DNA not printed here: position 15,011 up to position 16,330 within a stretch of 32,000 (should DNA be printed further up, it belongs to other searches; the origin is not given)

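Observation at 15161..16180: Zinc-ferredoxin domain fused to an unknown ~175-aa domain through a Q/A/T-rich linker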

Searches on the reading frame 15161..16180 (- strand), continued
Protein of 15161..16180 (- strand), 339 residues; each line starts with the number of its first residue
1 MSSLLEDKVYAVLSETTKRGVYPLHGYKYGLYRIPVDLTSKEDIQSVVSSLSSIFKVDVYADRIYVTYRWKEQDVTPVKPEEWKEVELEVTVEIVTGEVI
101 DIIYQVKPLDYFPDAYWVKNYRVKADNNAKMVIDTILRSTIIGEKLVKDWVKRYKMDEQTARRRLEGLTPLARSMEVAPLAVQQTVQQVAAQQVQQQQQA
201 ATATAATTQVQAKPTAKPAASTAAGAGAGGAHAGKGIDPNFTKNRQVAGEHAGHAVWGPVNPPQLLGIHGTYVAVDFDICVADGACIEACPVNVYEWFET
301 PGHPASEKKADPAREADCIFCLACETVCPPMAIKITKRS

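Call 7: find_homologous_proteins(query=window:15161-16180:-)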
Query window:15161-16180:- (339 aa): 2532 proteins with E <= 0.001 among 8000 candidates; the best 120 are listed.
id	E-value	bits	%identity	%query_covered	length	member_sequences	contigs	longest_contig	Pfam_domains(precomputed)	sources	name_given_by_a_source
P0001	3.5e-210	715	90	100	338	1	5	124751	PF00037.33,PF12838.13,PF13237.12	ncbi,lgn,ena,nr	ncbi:Ferredoxin-2 [archaeon HR04]|nr:Ferredoxin-2 [archaeon HR04]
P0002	2.7e-203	693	88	100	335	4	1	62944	PF00037.33,PF12838.13,PF13237.12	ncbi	ncbi:MAG: ferredoxin family protein [Candidatus Nitrosocaldus sp.]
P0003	2.3e-187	641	82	100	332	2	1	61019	PF00037.33,PF12838.13,PF13237.12,PF13187.12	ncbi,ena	-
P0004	3.3e-183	627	78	100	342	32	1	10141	PF00037.33,PF12838.13,PF13237.12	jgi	jgi:NAD-dependent dihydropyrimidine dehydrogenase PreA subunit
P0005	1.3e-177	608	78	100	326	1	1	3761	PF00037.33,PF12838.13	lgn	-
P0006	4.0e-176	604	78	100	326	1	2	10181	PF00037.33,PF12838.13,PF13237.12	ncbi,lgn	-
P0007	6.2e-176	603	78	100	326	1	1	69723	PF00037.33,PF12838.13,PF13237.12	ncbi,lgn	-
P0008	1.5e-171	589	76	100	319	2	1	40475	PF00037.33,PF12838.13,PF13237.12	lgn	-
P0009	1.5e-166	572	76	100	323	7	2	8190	PF00037.33,PF12838.13,PF13237.12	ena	-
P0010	2.6e-165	568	83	89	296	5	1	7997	-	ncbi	ncbi:MAG: ferredoxin family protein, partial [Candidatus Nitrosocaldus sp.]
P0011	8.0e-159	547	75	91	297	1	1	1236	PF00037.33,PF12838.13,PF13237.12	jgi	jgi:NAD-dependent dihydropyrimidine dehydrogenase PreA subunit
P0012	2.8e-148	512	64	99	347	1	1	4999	PF00037.33,PF12838.13,PF13237.12,PF13187.12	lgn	-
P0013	4.6e-148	511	65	99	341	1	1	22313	PF00037.33,PF12838.13,PF13237.12,PF13183.12,PF13187.12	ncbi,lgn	-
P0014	6.2e-148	511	64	99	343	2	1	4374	PF00037.33,PF12838.13,PF13237.12,PF13187.12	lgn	-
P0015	3.7e-147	508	63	99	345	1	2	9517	PF00037.33,PF12838.13,PF13237.12,PF13187.12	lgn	-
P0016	1.5e-146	506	62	99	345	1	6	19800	PF00037.33,PF12838.13,PF13237.12,PF13187.12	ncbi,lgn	ncbi:MAG: ferredoxin family protein [Nitrososphaerales archaeon]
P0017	6.3e-146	504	64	99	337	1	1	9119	PF00037.33,PF12838.13,PF13237.12,PF13187.12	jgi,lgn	jgi:NAD-dependent dihydropyrimidine dehydrogenase PreA subunit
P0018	5.0e-145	501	61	99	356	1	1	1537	PF00037.33,PF12838.13,PF13237.12,PF13187.12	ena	-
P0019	6.7e-145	501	62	99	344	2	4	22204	PF00037.33,PF12838.13,PF13237.12,PF13187.12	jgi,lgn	jgi:NAD-dependent dihydropyrimidine dehydrogenase PreA subunit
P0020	1.4e-144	500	62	99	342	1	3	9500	PF00037.33,PF12838.13,PF13237.12,PF13187.12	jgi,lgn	jgi:NAD-dependent dihydropyrimidine dehydrogenase PreA subunit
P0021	2.5e-144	499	64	99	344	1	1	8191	PF00037.33,PF12838.13,PF13237.12,PF13183.12,PF13187.12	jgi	jgi:NAD-dependent dihydropyrimidine dehydrogenase PreA subunit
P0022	2.5e-144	499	64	99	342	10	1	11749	PF00037.33,PF12838.13,PF13237.12,PF13187.12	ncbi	-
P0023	4.8e-144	498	63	99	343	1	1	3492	PF00037.33,PF12838.13,PF13237.12,PF13183.12,PF13187.12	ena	-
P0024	4.9e-143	495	63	99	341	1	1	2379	PF14697.12,PF00037.33,PF12838.13,PF13237.12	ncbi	-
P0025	5.4e-143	495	64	99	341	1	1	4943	PF00037.33,PF12838.13,PF13237.12,PF13183.12,PF13187.12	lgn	-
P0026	1.5e-142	493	59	99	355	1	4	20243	PF00037.33,PF12838.13,PF13237.12,PF13187.12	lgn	-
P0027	4.2e-141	488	62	99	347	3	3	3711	PF00037.33,PF12838.13,PF13237.12,PF13187.12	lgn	-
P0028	1.1e-140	487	60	99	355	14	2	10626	PF00037.33,PF12838.13,PF13237.12,PF13187.12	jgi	-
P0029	4.3e-140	485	59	99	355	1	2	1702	PF00037.33,PF12838.13,PF13237.12,PF13187.12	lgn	-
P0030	3.2e-139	482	59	99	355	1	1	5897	PF00037.33,PF12838.13,PF13237.12,PF13187.12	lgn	-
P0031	3.4e-139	482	67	52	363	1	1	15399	PF00037.33,PF12838.13,PF13237.12,PF13183.12,PF13187.12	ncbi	-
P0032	5.0e-139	482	60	99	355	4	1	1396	PF00037.33,PF12838.13,PF13237.12,PF13187.12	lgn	-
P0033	5.6e-139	481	60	99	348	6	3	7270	PF00037.33,PF12838.13,PF13237.12,PF13187.12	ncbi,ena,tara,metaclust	tara:strand:- start:6 stop:1052 length:1047 start_codon:yes stop_codon:yes gene_type:complete|metacl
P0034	1.3e-138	480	61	99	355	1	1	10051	PF00037.33,PF12838.13,PF13237.12,PF13187.12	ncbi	-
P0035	3.1e-138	479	61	99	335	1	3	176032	PF14697.12,PF00037.33,PF12838.13,PF13237.12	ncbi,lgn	-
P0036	1.5e-137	477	61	99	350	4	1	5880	PF00037.33,PF12838.13,PF13237.12,PF13187.12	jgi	-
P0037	1.3e-132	461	60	99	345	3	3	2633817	PF00037.33,PF12838.13,PF13237.12,PF13183.12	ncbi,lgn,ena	-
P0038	2.1e-132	460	65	99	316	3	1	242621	PF14697.12,PF12837.13,PF00037.33,PF12838.13,PF13237.12,PF13187.12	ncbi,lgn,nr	ncbi:MAG: hypothetical protein KatS3mg003_0407 [Candidatus Nitrosocaldaceae archaeon]|nr:MAG: hypoth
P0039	2.8e-130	453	63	99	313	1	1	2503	PF14697.12,PF12837.13,PF00037.33,PF12838.13,PF13237.12,PF13183.12,PF13187.12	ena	-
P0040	1.2e-129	451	59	97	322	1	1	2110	PF00037.33,PF12838.13,PF13237.12,PF13187.12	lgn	-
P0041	3.8e-129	449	65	99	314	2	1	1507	PF14697.12,PF12837.13,PF00037.33,PF12838.13,PF13237.12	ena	-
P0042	4.4e-129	449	62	99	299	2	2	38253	PF00037.33,PF12838.13,PF13237.12,PF13187.12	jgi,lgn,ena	-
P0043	1.8e-127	444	60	99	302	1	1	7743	PF00037.33,PF12838.13,PF13237.12,PF13183.12,PF13187.12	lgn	-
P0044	2.3e-127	443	62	99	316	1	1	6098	PF14697.12,PF12837.13,PF00037.33,PF12838.13,PF13237.12,PF13187.12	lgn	-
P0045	2.8e-126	440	58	99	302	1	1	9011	PF00037.33,PF12838.13,PF13237.12,PF13187.12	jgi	jgi:NAD-dependent dihydropyrimidine dehydrogenase PreA subunit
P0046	1.1e-125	438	59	99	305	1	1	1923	PF00037.33,PF12838.13,PF13237.12,PF13183.12,PF13187.12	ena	-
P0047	1.4e-125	437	60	99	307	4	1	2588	PF00037.33,PF12838.13,PF13237.12,PF13187.12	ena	-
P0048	1.8e-125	437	59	99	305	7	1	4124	PF00037.33,PF12838.13,PF13237.12,PF13183.12,PF13187.12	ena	-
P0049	4.0e-121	423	60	99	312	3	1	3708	PF14697.12,PF12837.13,PF00037.33,PF12838.13,PF13237.12,PF13187.12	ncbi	ncbi:MAG: ferredoxin family protein [Candidatus Nitrosocaldaceae archaeon]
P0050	1.6e-120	421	63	99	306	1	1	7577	PF14697.12,PF12837.13,PF00037.33,PF12838.13,PF13237.12,PF13187.12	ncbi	-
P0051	2.0e-120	421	62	99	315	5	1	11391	PF14697.12,PF12837.13,PF00037.33,PF12838.13,PF13237.12,PF13187.12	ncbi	-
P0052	4.1e-120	419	58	99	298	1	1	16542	PF00037.33,PF12838.13,PF13237.12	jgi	jgi:NAD-dependent dihydropyrimidine dehydrogenase PreA subunit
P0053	4.1e-119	416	57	99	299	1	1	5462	PF00037.33,PF12838.13,PF13237.12,PF13183.12,PF13187.12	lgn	-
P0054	5.4e-113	396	54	100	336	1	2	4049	PF00037.33,PF12838.13,PF13237.12,PF13187.12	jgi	jgi:NAD-dependent dihydropyrimidine dehydrogenase PreA subunit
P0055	7.8e-113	396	54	100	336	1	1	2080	PF00037.33,PF12838.13,PF13237.12,PF13187.12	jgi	jgi:NAD-dependent dihydropyrimidine dehydrogenase PreA subunit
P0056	1.1e-112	395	54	100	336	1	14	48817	PF00037.33,PF12838.13,PF13237.12,PF13187.12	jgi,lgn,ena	jgi:NAD-dependent dihydropyrimidine dehydrogenase PreA subunit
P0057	1.1e-112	395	54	100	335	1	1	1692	PF00037.33,PF12838.13,PF13237.12,PF13187.12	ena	-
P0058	1.6e-112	395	54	100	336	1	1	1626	PF00037.33,PF12838.13,PF13237.12,PF13187.12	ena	-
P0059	2.6e-112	394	53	100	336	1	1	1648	PF00037.33,PF12838.13,PF13237.12,PF13187.12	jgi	jgi:NAD-dependent dihydropyrimidine dehydrogenase PreA subunit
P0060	3.9e-112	393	54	100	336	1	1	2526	PF00037.33,PF12838.13,PF13237.12,PF13187.12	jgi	jgi:NAD-dependent dihydropyrimidine dehydrogenase PreA subunit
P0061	7.8e-112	392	53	100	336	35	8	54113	PF00037.33,PF12838.13,PF13237.12,PF13187.12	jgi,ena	jgi:NAD-dependent dihydropyrimidine dehydrogenase PreA subunit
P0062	9.1e-112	392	52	100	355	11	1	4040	PF00037.33,PF12838.13,PF13237.12,PF13187.12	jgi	jgi:NAD-dependent dihydropyrimidine dehydrogenase PreA subunit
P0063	2.0e-111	391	53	100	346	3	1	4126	PF00037.33,PF12838.13,PF13237.12,PF13187.12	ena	-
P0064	4.5e-111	390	52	100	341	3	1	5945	PF00037.33,PF12838.13,PF13237.12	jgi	jgi:NAD-dependent dihydropyrimidine dehydrogenase PreA subunit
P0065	5.3e-111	390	54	100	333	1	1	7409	PF05187.20,PF00037.33,PF12838.13,PF13237.12,PF13187.12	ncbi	-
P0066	8.5e-111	389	52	100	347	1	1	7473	PF00037.33,PF12838.13,PF13237.12,PF13187.12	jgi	jgi:NAD-dependent dihydropyrimidine dehydrogenase PreA subunit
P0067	1.0e-110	389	54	100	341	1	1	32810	PF00037.33,PF12838.13,PF13237.12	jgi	jgi:NAD-dependent dihydropyrimidine dehydrogenase PreA subunit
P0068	1.2e-110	388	50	100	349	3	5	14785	PF00037.33,PF12838.13,PF13237.12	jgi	jgi:ferredoxin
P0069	1.2e-110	388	51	100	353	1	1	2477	PF00037.33,PF12838.13,PF13237.12,PF13187.12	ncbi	-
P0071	1.2e-110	388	54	100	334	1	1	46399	PF00037.33,PF12838.13,PF13237.12,PF13187.12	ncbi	-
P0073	1.5e-110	388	50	100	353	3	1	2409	PF00037.33,PF12838.13,PF13237.12,PF13187.12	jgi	jgi:NAD-dependent dihydropyrimidine dehydrogenase PreA subunit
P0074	1.8e-110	388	52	100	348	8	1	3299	PF00037.33,PF12838.13,PF13237.12,PF13187.12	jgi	jgi:NAD-dependent dihydropyrimidine dehydrogenase PreA subunit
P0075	2.0e-110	388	53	99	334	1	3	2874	PF00037.33,PF12838.13,PF13237.12,PF13187.12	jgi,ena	-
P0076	2.6e-110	387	54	99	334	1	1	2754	PF00037.33,PF12838.13,PF13237.12,PF13187.12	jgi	-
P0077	3.3e-110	387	53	100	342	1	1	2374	PF00037.33,PF12838.13,PF13237.12,PF13187.12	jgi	jgi:NAD-dependent dihydropyrimidine dehydrogenase PreA subunit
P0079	5.3e-110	386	52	100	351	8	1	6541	PF00037.33,PF12838.13,PF13237.12,PF13187.12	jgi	jgi:NAD-dependent dihydropyrimidine dehydrogenase PreA subunit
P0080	5.3e-110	386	54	99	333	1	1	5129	PF05187.20,PF00037.33,PF12838.13,PF13237.12,PF13187.12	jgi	-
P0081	5.9e-110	386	52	100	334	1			PF00037.33,PF12838.13,PF13237.12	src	-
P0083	7.9e-110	386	52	100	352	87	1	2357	PF00037.33,PF12838.13,PF13237.12,PF13187.12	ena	-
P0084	9.4e-110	385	54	100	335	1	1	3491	PF00037.33,PF12838.13,PF13237.12,PF13187.12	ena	-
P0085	1.0e-109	385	52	100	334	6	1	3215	PF00037.33,PF12838.13,PF13237.12,PF13187.12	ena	-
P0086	1.1e-109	385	54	100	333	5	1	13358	PF00037.33,PF12838.13,PF13237.12,PF13187.12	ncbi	ncbi:MAG: 4Fe-4S dicluster domain-containing protein [Nitrososphaera sp.]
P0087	1.1e-109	385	52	100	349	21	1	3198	PF00037.33,PF12838.13,PF13237.12,PF13187.12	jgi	jgi:NAD-dependent dihydropyrimidine dehydrogenase PreA subunit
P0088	1.4e-109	385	53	100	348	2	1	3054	PF00037.33,PF12838.13,PF13237.12,PF13187.12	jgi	jgi:NAD-dependent dihydropyrimidine dehydrogenase PreA subunit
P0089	1.5e-109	385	49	100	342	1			PF00037.33,PF12838.13,PF13237.12,PF13187.12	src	-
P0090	1.8e-109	385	51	100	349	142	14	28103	PF00037.33,PF12838.13,PF13237.12,PF13187.12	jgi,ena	jgi:NAD-dependent dihydropyrimidine dehydrogenase PreA subunit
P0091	1.8e-109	385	51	100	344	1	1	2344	PF00037.33,PF12838.13,PF13237.12,PF13187.12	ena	-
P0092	1.8e-109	385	52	100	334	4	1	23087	PF00037.33,PF12838.13,PF13237.12,PF13187.12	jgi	jgi:NAD-dependent dihydropyrimidine dehydrogenase PreA subunit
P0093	1.8e-109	385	54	100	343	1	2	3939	PF00037.33,PF12838.13,PF13237.12,PF13187.12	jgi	jgi:NAD-dependent dihydropyrimidine dehydrogenase PreA subunit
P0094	1.8e-109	385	50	100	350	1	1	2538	PF00037.33,PF12838.13,PF13237.12,PF13187.12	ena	-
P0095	1.9e-109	384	55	100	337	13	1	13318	PF14697.12,PF00037.33,PF12838.13,PF13237.12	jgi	jgi:NAD-dependent dihydropyrimidine dehydrogenase PreA subunit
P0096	2.0e-109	384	53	100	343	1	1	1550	PF00037.33,PF12838.13,PF13237.12,PF13187.12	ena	-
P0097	2.1e-109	384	54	100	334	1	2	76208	PF00037.33,PF12838.13,PF13237.12,PF13187.12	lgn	-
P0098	2.6e-109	384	52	100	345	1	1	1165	PF00037.33,PF12838.13,PF13237.12,PF13187.12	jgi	jgi:NAD-dependent dihydropyrimidine dehydrogenase PreA subunit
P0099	2.6e-109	384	51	100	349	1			PF00037.33,PF12838.13,PF13237.12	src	-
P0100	2.6e-109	384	54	100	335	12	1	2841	PF00037.33,PF12838.13,PF13237.12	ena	-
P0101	2.7e-109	384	50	100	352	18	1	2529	PF00037.33,PF12838.13,PF13237.12,PF13187.12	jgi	jgi:NAD-dependent dihydropyrimidine dehydrogenase PreA subunit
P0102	2.7e-109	384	48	100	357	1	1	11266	PF00037.33,PF12838.13,PF13237.12,PF13187.12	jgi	jgi:NAD-dependent dihydropyrimidine dehydrogenase PreA subunit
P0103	2.8e-109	384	52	100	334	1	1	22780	PF00037.33,PF12838.13,PF13237.12,PF13187.12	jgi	jgi:NAD-dependent dihydropyrimidine dehydrogenase PreA subunit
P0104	3.2e-109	384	54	100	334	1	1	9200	PF00037.33,PF12838.13,PF13237.12,PF13187.12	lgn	-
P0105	3.3e-109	384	54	100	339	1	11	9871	PF00037.33,PF12838.13,PF13237.12,PF13187.12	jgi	jgi:NAD-dependent dihydropyrimidine dehydrogenase PreA subunit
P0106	3.9e-109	383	53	100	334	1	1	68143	PF00037.33,PF12838.13,PF13237.12,PF13187.12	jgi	jgi:NAD-dependent dihydropyrimidine dehydrogenase PreA subunit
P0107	4.1e-109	383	54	100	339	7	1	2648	PF00037.33,PF12838.13,PF13237.12,PF13187.12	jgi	jgi:NAD-dependent dihydropyrimidine dehydrogenase PreA subunit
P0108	4.6e-109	383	53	100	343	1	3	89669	PF00037.33,PF12838.13,PF13237.12,PF13187.12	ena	-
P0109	4.8e-109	383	51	100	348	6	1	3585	PF00037.33,PF12838.13,PF13237.12,PF13187.12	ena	-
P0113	6.4e-109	383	50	100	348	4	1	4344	PF00037.33,PF12838.13,PF13237.12,PF13187.12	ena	-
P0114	6.5e-109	383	52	100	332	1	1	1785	PF00037.33,PF12838.13,PF13237.12,PF13187.12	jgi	jgi:NAD-dependent dihydropyrimidine dehydrogenase PreA subunit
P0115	6.5e-109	383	51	100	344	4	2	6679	PF00037.33,PF12838.13,PF13237.12,PF13187.12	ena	-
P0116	7.1e-109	383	52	100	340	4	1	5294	PF00037.33,PF12838.13,PF13237.12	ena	-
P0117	7.6e-109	382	51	100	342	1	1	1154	PF00037.33,PF12838.13,PF13237.12,PF13187.12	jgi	jgi:NAD-dependent dihydropyrimidine dehydrogenase PreA subunit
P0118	7.6e-109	382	51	100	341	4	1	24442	PF00037.33,PF12838.13,PF13237.12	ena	-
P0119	8.4e-109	382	53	97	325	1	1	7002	PF00037.33,PF12838.13,PF13237.12,PF13187.12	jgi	jgi:NAD-dependent dihydropyrimidine dehydrogenase PreA subunit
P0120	8.9e-109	382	52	100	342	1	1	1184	PF00037.33,PF12838.13,PF13237.12,PF13187.12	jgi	jgi:NAD-dependent dihydropyrimidine dehydrogenase PreA subunit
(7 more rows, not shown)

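Call 55: predict_structure(alignment_id=A4)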
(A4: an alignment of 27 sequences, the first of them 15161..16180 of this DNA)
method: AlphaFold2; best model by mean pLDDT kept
length: 339 residues; sequences in the alignment: 27
mean_pLDDT: 55.2   pTM: 0.46
mean pLDDT of the five models: 55.2, 52.9, 52.9, 52.0, 51.4
residues with pLDDT >= 90: 39; 70-90: 87; 50-70: 27; < 50: 186
segments of 3 or more residues with pLDDT < 50: 1-29, 174-240, 250-260, 262-339
pLDDT, mean of each block of 10 residues (from residue 1): 26 30 36 78 94 92 88 84 86 81 68 71 78 89 91 91 78 44 31 34 35 35 30 40 51 42 35 28 31 36 43 35 35 29
secondary structure, 60 per line:
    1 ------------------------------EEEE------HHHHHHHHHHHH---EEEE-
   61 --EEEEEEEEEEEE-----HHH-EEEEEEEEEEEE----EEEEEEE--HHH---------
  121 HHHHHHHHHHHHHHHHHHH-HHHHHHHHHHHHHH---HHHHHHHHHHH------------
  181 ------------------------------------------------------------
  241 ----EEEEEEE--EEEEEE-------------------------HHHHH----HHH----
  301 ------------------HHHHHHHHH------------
elements in order: E31-34 H41-52 E56-59 E63-74 E84-95 E100-106 H121-139 H141-154 H158-168 E245-251 E254-259 H285-289 H319-327
